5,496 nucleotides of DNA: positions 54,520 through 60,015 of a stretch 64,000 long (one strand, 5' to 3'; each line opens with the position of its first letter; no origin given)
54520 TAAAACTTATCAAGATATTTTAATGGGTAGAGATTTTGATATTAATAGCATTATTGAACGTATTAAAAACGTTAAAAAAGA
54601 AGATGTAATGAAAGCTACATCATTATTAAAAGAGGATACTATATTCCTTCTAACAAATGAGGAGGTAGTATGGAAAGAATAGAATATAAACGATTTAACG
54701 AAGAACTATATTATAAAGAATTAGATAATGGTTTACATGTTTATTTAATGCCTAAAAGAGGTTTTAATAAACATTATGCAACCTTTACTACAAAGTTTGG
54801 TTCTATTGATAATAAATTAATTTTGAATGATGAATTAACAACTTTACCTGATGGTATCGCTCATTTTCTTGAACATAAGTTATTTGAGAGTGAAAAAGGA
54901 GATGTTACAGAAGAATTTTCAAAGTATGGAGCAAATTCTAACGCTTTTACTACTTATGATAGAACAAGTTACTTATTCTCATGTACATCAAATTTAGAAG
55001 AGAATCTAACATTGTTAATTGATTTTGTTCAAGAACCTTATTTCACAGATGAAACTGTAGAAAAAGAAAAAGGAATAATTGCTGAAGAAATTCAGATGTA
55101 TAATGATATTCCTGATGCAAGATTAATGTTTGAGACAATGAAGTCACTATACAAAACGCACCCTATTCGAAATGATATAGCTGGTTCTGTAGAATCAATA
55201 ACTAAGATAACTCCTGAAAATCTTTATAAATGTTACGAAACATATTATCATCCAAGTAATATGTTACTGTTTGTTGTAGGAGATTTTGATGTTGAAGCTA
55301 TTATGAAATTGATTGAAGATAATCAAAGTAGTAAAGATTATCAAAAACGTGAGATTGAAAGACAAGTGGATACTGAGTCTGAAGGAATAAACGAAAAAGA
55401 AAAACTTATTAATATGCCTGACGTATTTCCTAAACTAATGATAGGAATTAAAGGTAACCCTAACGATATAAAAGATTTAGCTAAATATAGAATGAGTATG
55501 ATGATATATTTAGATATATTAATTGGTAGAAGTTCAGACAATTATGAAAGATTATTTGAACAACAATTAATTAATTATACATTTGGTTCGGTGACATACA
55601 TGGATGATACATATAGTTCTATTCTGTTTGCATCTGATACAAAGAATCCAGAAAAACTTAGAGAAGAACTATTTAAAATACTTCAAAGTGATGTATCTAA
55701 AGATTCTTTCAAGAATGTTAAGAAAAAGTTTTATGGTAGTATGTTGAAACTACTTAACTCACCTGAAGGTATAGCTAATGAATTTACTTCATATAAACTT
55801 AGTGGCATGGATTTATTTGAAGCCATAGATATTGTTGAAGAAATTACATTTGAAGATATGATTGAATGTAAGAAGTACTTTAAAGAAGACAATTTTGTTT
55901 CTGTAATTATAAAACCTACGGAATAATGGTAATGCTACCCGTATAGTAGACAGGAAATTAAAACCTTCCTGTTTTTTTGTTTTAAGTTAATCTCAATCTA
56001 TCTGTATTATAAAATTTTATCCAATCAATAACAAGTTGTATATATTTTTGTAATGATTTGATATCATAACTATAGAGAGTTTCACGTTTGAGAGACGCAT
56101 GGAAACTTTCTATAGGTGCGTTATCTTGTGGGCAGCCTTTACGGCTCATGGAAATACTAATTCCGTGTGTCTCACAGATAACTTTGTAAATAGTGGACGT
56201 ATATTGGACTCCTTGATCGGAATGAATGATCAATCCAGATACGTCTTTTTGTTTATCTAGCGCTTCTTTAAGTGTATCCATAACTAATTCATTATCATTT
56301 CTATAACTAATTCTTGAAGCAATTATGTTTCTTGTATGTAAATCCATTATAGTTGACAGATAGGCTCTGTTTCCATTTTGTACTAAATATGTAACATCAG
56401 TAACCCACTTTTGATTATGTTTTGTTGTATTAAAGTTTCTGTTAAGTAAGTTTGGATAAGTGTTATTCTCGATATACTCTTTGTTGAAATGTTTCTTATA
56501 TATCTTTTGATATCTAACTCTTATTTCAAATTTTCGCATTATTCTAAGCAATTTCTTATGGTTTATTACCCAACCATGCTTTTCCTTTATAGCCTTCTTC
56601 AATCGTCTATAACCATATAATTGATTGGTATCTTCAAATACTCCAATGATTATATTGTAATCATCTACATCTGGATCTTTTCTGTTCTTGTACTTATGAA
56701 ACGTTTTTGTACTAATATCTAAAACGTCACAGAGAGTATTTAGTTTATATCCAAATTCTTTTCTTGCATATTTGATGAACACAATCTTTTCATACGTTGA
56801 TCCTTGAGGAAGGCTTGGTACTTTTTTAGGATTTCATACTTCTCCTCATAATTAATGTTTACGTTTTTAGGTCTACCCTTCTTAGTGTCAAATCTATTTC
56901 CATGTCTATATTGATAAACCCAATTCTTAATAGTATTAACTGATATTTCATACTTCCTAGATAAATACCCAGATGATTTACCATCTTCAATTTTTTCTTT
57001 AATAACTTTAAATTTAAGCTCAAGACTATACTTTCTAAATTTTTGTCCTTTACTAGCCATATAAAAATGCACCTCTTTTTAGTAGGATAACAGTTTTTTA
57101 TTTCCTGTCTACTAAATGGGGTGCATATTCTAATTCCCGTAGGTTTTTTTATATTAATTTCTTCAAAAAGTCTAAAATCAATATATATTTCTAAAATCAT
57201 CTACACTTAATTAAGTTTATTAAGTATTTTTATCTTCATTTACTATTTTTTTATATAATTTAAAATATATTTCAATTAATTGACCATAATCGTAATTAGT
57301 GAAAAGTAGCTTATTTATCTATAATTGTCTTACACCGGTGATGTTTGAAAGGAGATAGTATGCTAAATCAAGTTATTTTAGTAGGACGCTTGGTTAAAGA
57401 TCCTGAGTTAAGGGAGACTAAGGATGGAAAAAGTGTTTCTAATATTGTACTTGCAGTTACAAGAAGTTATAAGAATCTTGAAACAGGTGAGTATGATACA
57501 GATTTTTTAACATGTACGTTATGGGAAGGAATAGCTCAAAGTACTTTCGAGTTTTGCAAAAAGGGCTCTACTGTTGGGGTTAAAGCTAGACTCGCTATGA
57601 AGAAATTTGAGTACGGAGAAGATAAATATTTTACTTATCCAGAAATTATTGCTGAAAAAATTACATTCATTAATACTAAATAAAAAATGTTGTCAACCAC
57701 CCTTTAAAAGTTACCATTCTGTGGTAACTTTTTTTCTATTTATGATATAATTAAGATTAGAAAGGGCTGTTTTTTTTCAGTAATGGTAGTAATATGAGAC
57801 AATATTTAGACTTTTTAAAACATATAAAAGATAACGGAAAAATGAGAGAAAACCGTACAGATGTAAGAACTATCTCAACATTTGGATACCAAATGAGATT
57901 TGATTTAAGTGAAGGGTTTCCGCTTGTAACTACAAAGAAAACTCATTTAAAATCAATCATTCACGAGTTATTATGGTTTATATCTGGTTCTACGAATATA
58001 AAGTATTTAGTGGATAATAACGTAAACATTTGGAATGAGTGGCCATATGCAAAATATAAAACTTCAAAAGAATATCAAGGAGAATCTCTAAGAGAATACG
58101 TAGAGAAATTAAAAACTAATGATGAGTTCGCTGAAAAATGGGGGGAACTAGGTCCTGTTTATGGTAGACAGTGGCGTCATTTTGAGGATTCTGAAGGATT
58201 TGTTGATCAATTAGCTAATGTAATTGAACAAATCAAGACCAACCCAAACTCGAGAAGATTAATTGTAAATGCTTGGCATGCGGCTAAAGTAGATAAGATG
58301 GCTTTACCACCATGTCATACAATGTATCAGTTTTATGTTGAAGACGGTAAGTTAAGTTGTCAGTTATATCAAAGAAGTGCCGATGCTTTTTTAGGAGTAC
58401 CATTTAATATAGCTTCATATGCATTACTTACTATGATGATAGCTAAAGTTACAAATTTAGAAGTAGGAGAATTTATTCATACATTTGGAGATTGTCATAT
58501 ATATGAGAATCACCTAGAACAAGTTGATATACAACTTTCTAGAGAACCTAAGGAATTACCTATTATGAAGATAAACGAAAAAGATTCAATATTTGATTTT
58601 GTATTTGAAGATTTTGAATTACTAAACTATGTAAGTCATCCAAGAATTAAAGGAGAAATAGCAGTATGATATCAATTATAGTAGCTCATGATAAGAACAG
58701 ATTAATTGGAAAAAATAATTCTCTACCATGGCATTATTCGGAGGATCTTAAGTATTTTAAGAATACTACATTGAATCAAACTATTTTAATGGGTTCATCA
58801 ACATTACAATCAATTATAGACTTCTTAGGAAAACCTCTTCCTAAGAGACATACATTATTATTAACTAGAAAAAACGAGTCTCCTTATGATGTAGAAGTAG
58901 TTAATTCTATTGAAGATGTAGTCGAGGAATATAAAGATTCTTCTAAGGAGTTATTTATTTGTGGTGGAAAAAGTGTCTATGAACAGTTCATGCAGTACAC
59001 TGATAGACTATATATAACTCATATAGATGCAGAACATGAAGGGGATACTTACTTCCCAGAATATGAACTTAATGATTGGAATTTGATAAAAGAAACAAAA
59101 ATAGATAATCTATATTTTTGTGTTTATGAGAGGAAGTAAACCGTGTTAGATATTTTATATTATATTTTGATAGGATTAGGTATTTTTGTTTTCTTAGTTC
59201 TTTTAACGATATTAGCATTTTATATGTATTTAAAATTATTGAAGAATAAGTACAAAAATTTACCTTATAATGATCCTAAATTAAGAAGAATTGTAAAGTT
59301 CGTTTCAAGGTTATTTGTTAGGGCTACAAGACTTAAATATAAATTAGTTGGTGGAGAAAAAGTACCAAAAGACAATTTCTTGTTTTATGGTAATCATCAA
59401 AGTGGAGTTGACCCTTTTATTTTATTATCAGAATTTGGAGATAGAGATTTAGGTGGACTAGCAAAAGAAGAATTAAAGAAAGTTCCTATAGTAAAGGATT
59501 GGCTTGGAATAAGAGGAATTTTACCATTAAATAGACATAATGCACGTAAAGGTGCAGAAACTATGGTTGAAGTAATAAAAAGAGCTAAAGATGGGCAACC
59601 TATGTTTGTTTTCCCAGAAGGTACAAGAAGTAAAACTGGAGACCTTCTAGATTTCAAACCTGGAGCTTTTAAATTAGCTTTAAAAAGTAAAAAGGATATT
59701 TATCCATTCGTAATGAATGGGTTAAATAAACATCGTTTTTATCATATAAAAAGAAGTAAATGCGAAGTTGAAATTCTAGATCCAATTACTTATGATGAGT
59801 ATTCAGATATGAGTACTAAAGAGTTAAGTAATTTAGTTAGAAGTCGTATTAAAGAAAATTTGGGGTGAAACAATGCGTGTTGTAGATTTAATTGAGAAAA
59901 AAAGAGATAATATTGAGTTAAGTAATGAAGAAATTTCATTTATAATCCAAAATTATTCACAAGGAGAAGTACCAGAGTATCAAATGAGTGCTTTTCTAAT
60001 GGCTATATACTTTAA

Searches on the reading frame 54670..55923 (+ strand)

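Call 64: search_protein_families(library=pfam, proteins=[window:54670-55923:+], max_evalue=0.001)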
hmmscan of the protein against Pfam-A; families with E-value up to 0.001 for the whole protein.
window:54670-55923:+ (418 aa): 2 families
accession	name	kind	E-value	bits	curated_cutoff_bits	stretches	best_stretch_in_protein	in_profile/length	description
PF05193.26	Peptidase_M16_C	-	2.1e-19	70.5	23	1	179-352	1-179/181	Peptidase M16 inactive domain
PF00675.25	Peptidase_M16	-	3.5e-18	66.3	22.3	1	61-171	31-146/149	Insulinase (Peptidase family M16)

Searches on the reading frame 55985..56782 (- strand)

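Call 65: search_protein_families(library=pfam, proteins=[window:55985-56782:-], max_evalue=0.001)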
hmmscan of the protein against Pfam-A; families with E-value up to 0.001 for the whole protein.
window:55985-56782:- (266 aa): 5 families
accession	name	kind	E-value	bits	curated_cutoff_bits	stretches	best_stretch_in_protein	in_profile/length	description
PF00665.32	rve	-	9.9e-24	84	32.6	1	120-218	2-102/102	Integrase core domain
PF13276.12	HTH_21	-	6.1e-12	46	28.1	1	42-93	7-58/60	HTH-like domain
PF13683.12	rve_3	-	2.9e-11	43.4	26.5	1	206-262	1-57/67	Integrase core domain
PF13610.12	DDE_Tnp_IS240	-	1.2e-07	32.4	27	1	124-247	2-122/139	DDE domain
PF13333.12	rve_2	-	7.8e-06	26.4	22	1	225-263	1-39/56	Integrase core domain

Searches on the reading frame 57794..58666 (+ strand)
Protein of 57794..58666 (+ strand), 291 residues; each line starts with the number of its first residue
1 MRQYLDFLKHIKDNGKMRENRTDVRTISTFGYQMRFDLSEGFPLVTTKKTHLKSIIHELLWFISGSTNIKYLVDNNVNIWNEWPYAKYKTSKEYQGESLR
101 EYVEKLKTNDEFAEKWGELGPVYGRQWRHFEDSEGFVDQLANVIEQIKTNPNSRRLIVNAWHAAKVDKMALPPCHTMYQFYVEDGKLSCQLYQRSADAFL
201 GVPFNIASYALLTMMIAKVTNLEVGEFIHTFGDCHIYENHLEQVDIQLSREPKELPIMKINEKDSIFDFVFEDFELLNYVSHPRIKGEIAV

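Call 65: search_protein_families(library=pfam, proteins=[window:57794-58666:+], max_evalue=0.001)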
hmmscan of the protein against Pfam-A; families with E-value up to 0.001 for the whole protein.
window:57794-58666:+ (291 aa): 1 family
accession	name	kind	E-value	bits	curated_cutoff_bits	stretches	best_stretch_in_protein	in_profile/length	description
PF00303.24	Thymidylat_synt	-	4.6e-120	400.2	24.3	1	2-291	1-266/266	Thymidylate synthase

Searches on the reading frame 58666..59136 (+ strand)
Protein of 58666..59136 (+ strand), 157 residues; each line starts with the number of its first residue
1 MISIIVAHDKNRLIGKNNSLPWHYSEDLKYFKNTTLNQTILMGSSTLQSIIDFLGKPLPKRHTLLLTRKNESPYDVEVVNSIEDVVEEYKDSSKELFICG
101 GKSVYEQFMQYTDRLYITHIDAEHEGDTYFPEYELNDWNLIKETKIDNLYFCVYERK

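Call 65: search_protein_families(library=pfam, proteins=[window:58666-59136:+], max_evalue=0.001)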
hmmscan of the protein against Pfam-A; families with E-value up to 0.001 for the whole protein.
window:58666-59136:+ (157 aa): 1 family
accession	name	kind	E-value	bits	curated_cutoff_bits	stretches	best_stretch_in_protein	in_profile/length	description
PF00186.24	DHFR_1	-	2.3e-49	167.6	25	1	1-147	1-143/159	Dihydrofolate reductase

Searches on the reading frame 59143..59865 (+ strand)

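Call 65: search_protein_families(library=pfam, proteins=[window:59143-59865:+], max_evalue=0.001)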
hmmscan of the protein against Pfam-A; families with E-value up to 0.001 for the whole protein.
window:59143-59865:+ (241 aa): 1 family
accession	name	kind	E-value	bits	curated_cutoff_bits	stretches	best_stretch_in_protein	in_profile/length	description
PF01553.26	Acyltransferase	-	9e-24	84.2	23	1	69-191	5-131/132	Acyltransferase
